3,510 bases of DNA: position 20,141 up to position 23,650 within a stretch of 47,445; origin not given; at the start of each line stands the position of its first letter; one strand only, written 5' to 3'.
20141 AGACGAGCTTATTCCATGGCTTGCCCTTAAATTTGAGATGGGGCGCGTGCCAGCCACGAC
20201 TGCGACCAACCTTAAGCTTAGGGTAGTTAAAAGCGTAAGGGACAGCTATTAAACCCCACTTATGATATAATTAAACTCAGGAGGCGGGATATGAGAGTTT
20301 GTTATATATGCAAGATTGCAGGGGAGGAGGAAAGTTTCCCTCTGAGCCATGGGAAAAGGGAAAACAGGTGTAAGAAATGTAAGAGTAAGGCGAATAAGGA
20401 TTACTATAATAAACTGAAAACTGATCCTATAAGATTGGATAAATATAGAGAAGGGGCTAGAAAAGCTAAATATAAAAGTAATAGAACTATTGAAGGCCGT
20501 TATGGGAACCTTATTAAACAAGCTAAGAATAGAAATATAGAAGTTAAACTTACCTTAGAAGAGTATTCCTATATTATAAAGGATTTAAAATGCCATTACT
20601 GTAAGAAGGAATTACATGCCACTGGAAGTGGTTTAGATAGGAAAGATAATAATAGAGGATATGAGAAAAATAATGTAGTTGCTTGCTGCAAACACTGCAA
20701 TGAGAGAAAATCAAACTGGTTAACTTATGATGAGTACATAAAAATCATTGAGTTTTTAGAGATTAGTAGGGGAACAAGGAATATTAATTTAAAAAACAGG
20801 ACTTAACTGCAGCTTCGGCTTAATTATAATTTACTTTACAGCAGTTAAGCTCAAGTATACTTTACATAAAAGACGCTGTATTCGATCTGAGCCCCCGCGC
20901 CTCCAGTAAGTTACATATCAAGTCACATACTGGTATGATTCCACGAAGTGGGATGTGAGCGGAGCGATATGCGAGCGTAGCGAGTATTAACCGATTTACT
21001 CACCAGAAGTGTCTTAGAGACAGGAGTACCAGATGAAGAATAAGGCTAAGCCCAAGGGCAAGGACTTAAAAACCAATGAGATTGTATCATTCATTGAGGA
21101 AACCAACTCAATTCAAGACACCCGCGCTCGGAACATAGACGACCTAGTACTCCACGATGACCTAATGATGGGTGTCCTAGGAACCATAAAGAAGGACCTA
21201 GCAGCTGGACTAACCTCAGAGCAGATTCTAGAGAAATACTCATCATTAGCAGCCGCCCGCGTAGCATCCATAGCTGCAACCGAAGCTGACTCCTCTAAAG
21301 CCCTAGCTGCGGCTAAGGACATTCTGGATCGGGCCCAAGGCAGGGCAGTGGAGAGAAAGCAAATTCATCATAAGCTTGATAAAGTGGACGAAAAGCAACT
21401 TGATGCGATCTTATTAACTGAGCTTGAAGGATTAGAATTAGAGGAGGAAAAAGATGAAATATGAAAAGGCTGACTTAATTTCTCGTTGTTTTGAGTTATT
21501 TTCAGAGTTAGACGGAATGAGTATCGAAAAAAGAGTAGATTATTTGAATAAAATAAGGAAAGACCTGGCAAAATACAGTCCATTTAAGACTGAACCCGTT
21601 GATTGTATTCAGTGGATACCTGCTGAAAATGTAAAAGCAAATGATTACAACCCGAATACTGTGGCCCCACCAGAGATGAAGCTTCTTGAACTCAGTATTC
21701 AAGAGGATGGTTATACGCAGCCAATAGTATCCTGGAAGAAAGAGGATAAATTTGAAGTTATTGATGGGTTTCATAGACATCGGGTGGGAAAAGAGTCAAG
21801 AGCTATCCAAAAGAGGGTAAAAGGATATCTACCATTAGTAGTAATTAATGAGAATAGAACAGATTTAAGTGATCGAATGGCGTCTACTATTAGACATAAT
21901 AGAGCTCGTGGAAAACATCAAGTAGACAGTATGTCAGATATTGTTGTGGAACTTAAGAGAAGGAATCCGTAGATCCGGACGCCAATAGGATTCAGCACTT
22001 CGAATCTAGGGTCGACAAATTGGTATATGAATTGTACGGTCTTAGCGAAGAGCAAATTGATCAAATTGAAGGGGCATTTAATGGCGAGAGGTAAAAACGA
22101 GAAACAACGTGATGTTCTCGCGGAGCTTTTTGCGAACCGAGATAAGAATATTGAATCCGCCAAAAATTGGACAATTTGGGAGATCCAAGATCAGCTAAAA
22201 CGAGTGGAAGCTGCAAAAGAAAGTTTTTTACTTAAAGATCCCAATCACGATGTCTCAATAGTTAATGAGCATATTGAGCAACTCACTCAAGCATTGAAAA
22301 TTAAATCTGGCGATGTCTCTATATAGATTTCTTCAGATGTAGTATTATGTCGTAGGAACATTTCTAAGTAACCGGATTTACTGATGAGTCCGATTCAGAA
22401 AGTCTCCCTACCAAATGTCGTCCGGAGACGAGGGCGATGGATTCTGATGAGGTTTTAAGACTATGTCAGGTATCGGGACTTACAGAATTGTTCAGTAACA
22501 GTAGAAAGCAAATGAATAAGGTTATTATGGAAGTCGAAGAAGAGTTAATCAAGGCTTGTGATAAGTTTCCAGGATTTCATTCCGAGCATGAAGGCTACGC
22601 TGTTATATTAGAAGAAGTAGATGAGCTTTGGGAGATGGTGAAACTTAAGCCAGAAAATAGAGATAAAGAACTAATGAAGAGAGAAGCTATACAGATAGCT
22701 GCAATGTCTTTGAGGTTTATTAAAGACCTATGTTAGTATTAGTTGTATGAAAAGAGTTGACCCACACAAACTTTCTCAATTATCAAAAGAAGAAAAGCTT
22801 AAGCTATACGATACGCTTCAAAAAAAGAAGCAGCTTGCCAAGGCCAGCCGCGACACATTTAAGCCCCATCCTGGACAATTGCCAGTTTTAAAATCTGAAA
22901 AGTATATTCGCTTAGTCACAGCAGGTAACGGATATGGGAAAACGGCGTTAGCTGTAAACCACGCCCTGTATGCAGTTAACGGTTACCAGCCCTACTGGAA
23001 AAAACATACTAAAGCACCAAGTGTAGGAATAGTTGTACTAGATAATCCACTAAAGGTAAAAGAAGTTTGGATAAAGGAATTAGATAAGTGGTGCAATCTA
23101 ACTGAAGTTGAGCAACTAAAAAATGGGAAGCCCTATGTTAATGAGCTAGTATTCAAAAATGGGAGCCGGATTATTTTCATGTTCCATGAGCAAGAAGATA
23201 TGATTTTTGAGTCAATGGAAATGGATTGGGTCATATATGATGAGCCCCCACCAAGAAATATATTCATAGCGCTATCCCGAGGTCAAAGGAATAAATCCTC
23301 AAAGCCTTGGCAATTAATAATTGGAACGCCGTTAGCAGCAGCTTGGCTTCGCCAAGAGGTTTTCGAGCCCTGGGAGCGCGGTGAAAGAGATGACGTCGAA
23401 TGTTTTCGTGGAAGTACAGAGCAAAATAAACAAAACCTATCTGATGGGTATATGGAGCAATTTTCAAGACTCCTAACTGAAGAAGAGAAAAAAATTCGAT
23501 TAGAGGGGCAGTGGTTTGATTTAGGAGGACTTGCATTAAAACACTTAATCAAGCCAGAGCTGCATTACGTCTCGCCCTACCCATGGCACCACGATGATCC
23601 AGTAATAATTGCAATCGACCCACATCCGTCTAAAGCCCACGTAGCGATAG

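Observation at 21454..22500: IbrB-like ParB-domain gene interrupted: its conserved C-terminal segment reappears ~470 bp downstream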

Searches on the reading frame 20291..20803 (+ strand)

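Call 4: search_protein_families(library=pfam, proteins=[window:20291-20803:+], max_evalue=1)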
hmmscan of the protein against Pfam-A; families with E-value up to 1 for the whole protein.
window:20291-20803:+ (171 aa): 7 families
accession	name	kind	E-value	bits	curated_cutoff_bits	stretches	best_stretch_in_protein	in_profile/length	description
PF00518.22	E6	-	0.018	15.9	27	1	101-146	1-47/110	Early Protein (E6)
PF18373.7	Spectrin_2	-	0.073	13.7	26.4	1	86-137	23-73/78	Spectrin like domain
PF16278.11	zf-C2HE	-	0.17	12.7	30.1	1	79-107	17-46/63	C2HE / C2H2 / C2HC zinc-binding finger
PF23830.1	DUF7200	-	0.23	12.4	27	0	68-104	49-86/89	Domain of unknown function (DUF7200)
PF06750.18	A24_N_bact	-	0.27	11.7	23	0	93-109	47-63/84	Bacterial Peptidase A24 N-terminal domain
PF14260.11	zf-C4pol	-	0.68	10.7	28.9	0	4-44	1-30/70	C4-type zinc-finger of DNA polymerase delta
PF06467.20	zf-FCS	-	0.7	10.2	22.4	1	98-108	4-14/39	MYM-type Zinc finger with FCS sequence motif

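Call 56: search_protein_families(library=phrogs, proteins=[window:20291-20803:+], max_evalue=0.01)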
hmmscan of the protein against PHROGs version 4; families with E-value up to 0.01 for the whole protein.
window:20291-20803:+ (171 aa): 6 families
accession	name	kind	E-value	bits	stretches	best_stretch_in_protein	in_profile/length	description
phrog_3118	-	DNA, RNA and nucleotide metabolism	1.3e-14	55.4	1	65-157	12-113/287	HNH endonuclease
phrog_1035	-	DNA, RNA and nucleotide metabolism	7.5e-14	53.2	1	1-153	63-223/271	endonuclease VII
phrog_4592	-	moron, auxiliary metabolic gene and host takeover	1.6e-09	38.9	1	28-143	18-137/170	decoy of host sigma70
phrog_1400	-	moron, auxiliary metabolic gene and host takeover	7.9e-08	33.4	1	62-156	4-101/251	Srd anti-sigma factor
phrog_3322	-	DNA, RNA and nucleotide metabolism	3.7e-07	31.2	1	26-154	8-146/162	endonuclease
phrog_25184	-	DNA, RNA and nucleotide metabolism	0.0051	17.2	1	123-164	140-179/209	HNH endonuclease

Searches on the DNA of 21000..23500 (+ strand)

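Call 3: search_rna_families(source=window, start=21000, end=23500, threshold=evalue, max_evalue=10, show_alignments=3)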
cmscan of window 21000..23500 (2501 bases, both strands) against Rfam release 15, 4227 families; matches with E-value up to 10: 7.
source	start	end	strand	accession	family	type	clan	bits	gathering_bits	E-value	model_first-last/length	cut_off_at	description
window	21343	21425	+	RF01422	snoR116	Gene; snRNA; snoRNA; CD-box;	-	23.1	47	0.23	1-86/86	no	small nucleolar RNA snoR116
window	22261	22300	-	RF01378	CRISPR-DR65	Gene; CRISPR;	-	21.6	43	2.8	1-37/37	no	CRISPR RNA direct repeat element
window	21526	21616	-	RF01770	rimP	Cis-reg; leader;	-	19.5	47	5.6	1-102/102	no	Gammaprotebacteria rimP leader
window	21161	21210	+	RF01312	sR9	Gene; snRNA; snoRNA; CD-box;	-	17.5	36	3.7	1-55/55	no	Small nucleolar RNA sR9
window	21967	22011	+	RF00104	mir-10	Gene; miRNA;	-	15.8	47.5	4.3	11-63/74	no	mir-10 microRNA precursor family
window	22475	22567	-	RF02706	TeloSII_ncR30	Gene; sRNA;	-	14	86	3.7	1-226/226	no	TeloSII non coding RNA 30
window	21297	21375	-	RF01142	sR19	Gene; snRNA; snoRNA; CD-box;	-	13.1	45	5.9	1-63/63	no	Small nucleolar RNA sR19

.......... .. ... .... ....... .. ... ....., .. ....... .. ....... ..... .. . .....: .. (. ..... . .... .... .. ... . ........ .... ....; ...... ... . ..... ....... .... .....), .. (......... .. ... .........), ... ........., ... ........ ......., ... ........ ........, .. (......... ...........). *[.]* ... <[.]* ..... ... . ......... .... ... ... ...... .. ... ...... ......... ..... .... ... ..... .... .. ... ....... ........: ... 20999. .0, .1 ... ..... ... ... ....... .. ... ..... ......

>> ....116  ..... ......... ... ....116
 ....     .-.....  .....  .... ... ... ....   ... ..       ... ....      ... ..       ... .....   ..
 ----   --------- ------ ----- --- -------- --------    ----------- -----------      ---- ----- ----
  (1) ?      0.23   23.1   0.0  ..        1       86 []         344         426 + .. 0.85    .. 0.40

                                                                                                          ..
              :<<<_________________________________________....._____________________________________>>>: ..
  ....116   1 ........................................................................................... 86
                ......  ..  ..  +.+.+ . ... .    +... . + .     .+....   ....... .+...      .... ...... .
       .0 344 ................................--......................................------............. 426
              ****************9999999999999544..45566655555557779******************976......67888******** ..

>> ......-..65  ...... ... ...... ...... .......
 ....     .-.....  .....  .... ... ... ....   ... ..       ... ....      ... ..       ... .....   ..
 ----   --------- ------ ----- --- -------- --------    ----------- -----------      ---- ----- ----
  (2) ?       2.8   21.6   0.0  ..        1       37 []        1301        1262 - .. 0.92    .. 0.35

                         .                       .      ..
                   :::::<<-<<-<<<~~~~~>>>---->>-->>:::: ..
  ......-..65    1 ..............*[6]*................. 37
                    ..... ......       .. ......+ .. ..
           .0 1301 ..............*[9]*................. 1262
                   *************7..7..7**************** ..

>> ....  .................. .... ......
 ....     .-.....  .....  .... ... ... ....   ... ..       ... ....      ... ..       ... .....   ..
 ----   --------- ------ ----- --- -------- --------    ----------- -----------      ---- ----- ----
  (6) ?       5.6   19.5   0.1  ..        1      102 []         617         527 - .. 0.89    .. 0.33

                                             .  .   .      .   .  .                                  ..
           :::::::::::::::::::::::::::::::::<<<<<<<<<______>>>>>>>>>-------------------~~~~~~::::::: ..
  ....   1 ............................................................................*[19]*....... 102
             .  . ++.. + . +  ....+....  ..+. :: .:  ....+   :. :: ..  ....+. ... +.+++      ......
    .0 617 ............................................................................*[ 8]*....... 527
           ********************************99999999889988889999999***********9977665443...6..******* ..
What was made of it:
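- On Group I / group II intron: Rfam 15 cmscan of 21000-23500 at E<=10 gives only seven chance-level hits, none to an intron family (call 3).
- No Rfam intron family matches at E<=10 (call 3).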

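Call 23: search_dna_similar(query=window:21960-22440:+, collection=phages, mode=distant, max_evalue=10)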
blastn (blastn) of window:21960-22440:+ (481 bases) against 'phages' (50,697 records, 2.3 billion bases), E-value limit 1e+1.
Records with a match: 6; places in all: 6; records where one place covers at least 80% of the query: 0.
Best place of each record, by identity: 95-99% 2; 80-90% 4.
By first word of the organism name: Haemophilus 2; Vibrio 1; Serratia 1; Staphylococcus 1; Synechococcus 1.
By host as written in the record: Haemophilus parasuis 34086b 2; - 1; Serratia sp. c4_92 1; Staphylococcus aureus 1; Synechococcus sp. MIT S9220 1.
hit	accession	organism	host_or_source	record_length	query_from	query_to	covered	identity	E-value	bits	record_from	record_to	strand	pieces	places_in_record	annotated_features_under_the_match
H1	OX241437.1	Vibrio phage 424E50-1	Seawater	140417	246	278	7%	84.8%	6e+0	38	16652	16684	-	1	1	conserved hypothetical protein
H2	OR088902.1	Serratia phage 92A1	Serratia sp. c4_92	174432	326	355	6%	86.7%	6e+0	37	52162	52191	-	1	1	hypothetical protein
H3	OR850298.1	Staphylococcus phage SA 1298 Kay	Staphylococcus aureus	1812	85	114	6%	86.7%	6e+0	37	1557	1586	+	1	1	record has no annotation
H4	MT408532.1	Synechococcus phage SynMITS9220M01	Synechococcus sp. MIT S9220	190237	181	209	6%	89.7%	6e+0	37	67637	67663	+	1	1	baseplate wedge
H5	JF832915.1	Haemophilus phage SuMu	Haemophilus parasuis 34086b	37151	104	126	5%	95.7%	6e+0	38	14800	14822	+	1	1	portal protein gp29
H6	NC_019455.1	Haemophilus phage SuMu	Haemophilus parasuis 34086b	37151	104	126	5%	95.7%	6e+0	38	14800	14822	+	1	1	portal protein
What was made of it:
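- Tried and rejected: DNA similarity of the insert to cultured phages: only chance 23-33-nt hits (call 23).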

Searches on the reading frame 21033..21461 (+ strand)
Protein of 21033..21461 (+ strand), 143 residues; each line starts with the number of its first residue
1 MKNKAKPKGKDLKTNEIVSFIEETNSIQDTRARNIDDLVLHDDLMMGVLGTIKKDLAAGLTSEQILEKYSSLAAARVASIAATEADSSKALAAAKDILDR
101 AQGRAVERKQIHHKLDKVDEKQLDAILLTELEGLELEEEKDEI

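Call 4: search_protein_families(library=pfam, proteins=[window:21033-21461:+], max_evalue=1)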
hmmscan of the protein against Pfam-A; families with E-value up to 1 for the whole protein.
window:21033-21461:+ (143 aa): 1 family
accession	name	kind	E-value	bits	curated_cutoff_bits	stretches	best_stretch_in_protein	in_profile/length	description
PF04255.20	DUF433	-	0.019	15.2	23.6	1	52-78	24-50/56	Protein of unknown function (DUF433)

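Call 6: search_protein_families(library=ncbifam, proteins=[window:21033-21461:+], max_evalue=1)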
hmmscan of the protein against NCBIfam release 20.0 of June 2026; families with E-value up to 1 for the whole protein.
window:21033-21461:+ (143 aa): 1 family
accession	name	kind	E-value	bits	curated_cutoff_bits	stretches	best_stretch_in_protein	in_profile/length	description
NF001806.0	PRK00521.3-4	equivalog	0.019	15.4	136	1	52-120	5-73/118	30S ribosome-binding factor RbfA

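Call 56: search_protein_families(library=phrogs, proteins=[window:21033-21461:+], max_evalue=0.01)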
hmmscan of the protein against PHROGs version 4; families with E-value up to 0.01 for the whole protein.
window:21033-21461:+ (143 aa): 1 family
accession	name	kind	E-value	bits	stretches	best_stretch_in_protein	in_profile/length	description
phrog_2538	-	head and packaging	3.9e-06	28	1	63-132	53-123/129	terminase small subunit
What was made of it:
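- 21033..21464 (+): TerS-like gene (143 aa). It is the upstream border of the variable slot, and its stop overlaps the ParB start. PHROG 2538 terminase small subunit, E=3.9e-6 (call 56).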
